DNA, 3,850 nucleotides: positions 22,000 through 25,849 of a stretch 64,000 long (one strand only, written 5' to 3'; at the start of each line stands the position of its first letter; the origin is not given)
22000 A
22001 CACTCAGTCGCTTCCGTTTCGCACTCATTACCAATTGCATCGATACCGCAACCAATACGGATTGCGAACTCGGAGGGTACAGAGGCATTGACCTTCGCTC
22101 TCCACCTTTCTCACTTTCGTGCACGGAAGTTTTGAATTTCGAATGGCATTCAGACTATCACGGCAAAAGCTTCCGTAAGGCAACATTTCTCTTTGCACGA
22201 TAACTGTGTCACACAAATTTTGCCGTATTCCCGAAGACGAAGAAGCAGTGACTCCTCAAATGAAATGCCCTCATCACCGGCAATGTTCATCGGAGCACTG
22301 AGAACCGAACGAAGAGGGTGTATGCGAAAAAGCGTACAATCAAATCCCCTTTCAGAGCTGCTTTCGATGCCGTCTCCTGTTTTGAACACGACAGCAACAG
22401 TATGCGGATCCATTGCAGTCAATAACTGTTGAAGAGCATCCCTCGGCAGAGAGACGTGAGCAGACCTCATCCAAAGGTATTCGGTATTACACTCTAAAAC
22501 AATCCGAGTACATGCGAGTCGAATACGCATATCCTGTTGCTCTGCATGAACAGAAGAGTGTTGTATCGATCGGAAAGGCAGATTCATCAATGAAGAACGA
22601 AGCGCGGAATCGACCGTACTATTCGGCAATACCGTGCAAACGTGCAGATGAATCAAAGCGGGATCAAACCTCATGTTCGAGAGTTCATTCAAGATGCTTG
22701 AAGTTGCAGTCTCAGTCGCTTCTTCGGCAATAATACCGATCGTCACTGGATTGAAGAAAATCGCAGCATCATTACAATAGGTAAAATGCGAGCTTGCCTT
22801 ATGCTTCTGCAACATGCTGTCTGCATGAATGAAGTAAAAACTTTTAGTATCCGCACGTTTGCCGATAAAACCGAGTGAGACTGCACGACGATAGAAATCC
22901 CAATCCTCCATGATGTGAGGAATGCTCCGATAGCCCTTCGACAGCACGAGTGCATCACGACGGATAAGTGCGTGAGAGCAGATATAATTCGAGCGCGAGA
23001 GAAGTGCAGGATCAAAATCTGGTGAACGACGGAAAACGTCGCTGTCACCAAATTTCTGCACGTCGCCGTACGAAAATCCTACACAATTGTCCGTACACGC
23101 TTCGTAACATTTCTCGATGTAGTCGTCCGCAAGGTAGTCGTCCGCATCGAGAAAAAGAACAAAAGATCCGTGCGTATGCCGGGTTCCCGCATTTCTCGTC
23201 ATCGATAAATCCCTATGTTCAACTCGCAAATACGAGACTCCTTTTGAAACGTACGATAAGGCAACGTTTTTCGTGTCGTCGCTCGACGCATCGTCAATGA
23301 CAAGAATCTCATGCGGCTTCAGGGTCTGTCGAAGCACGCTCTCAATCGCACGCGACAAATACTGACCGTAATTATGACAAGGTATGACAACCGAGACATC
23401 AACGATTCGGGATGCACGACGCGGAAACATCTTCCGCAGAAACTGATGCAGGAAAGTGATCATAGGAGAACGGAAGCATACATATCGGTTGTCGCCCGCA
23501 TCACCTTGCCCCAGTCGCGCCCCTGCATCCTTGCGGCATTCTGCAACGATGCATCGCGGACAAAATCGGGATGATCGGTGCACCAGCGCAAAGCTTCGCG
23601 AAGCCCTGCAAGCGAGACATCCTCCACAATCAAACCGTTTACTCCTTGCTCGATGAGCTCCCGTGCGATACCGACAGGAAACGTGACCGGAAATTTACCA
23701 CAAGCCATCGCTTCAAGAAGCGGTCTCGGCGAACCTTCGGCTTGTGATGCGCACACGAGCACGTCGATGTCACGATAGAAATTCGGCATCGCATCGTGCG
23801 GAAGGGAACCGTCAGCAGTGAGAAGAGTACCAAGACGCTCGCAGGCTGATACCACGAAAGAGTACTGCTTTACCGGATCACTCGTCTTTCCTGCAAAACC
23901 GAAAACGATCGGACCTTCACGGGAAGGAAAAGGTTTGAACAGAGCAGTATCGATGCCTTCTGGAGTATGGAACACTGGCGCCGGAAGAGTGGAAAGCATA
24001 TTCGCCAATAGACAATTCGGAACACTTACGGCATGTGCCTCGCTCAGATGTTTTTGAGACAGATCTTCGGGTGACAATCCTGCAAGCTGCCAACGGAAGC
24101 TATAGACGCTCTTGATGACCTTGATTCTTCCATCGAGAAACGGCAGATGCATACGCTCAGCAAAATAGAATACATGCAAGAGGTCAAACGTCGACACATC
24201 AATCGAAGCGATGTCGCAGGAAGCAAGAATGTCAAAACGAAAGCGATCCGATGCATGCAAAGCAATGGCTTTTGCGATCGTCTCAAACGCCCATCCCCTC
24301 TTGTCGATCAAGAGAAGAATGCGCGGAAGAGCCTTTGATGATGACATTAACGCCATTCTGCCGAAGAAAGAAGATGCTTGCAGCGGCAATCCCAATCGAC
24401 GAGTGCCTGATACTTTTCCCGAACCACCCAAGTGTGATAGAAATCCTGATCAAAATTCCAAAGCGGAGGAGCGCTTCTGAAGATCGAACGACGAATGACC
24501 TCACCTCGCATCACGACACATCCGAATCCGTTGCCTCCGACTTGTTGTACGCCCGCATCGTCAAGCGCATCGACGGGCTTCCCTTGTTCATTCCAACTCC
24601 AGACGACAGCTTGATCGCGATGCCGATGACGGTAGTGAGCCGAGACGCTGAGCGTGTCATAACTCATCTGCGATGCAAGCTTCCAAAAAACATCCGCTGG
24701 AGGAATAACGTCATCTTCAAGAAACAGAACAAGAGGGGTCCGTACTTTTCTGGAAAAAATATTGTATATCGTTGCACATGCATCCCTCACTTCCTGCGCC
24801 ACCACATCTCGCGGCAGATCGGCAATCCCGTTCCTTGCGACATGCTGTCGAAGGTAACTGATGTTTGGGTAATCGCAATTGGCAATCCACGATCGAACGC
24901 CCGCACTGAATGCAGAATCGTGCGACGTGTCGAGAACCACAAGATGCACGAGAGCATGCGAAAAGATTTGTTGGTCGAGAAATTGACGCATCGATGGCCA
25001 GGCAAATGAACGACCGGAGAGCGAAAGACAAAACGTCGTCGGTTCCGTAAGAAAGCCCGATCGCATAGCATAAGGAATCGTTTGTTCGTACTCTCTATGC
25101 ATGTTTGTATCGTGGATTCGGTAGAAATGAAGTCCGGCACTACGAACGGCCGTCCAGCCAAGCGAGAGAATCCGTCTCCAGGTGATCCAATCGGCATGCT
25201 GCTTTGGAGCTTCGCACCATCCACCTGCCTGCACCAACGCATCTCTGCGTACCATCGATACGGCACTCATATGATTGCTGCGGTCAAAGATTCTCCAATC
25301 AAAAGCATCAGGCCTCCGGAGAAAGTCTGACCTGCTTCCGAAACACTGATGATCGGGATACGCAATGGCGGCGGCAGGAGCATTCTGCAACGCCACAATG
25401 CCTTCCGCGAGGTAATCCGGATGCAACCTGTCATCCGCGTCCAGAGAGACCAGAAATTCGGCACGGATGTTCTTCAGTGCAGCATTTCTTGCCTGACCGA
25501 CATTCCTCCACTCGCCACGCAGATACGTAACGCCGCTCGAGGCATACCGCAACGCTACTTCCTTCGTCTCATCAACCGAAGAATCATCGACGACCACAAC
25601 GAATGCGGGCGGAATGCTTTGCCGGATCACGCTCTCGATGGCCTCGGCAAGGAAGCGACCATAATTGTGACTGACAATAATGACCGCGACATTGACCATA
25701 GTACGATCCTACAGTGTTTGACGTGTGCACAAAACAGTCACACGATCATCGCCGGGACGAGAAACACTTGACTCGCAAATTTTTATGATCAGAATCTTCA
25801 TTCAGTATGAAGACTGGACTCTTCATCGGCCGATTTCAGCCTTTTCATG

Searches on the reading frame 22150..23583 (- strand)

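Call 84: search_protein_families(library=pfam, proteins=[window:22150-23583:-], max_evalue=0.0001)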
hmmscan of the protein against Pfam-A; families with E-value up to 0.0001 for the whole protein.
window:22150-23583:- (477 aa): 3 families
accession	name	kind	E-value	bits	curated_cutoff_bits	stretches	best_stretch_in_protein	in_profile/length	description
PF00535.33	Glycos_transf_2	-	6e-32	111.3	23.3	1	64-191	1-131/168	Glycosyl transferase family 2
PF10111.15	Glyco_tranf_2_2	-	1.5e-11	44.7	27.3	1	64-233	1-198/276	Glycosyltransferase like family 2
PF13641.12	Glyco_tranf_2_3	-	9.1e-09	36.1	27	1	63-163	3-111/230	Glycosyltransferase like family 2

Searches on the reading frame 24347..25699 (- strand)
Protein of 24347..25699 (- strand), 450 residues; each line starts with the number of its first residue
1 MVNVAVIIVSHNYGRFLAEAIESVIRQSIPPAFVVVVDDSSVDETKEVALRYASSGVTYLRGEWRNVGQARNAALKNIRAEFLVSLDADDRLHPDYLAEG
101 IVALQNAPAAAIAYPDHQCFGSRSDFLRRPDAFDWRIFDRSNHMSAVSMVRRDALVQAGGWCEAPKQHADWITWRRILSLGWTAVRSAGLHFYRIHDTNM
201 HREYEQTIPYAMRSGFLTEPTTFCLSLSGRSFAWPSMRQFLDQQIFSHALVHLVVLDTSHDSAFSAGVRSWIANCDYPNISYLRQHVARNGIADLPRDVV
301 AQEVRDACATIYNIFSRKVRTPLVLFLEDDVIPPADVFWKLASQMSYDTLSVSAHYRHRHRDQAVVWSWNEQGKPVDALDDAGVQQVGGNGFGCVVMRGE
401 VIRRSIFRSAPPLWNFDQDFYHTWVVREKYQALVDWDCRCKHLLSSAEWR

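Call 84: search_protein_families(library=pfam, proteins=[window:24347-25699:-], max_evalue=0.0001)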
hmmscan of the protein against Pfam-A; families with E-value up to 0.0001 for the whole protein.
window:24347-25699:- (450 aa): 4 families
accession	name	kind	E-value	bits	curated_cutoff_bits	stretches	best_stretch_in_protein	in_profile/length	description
PF00535.33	Glycos_transf_2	-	6e-27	95.1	23.3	1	6-131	2-129/168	Glycosyl transferase family 2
PF13641.12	Glyco_tranf_2_3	-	2.6e-12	47.7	27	1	4-185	3-202/230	Glycosyltransferase like family 2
PF10111.15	Glyco_tranf_2_2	-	6.7e-06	26.2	27.3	1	9-161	6-181/276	Glycosyltransferase like family 2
PF13632.12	Glyco_trans_2_3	-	4.7e-05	23.7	27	0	84-213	3-142/198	Glycosyl transferase family group 2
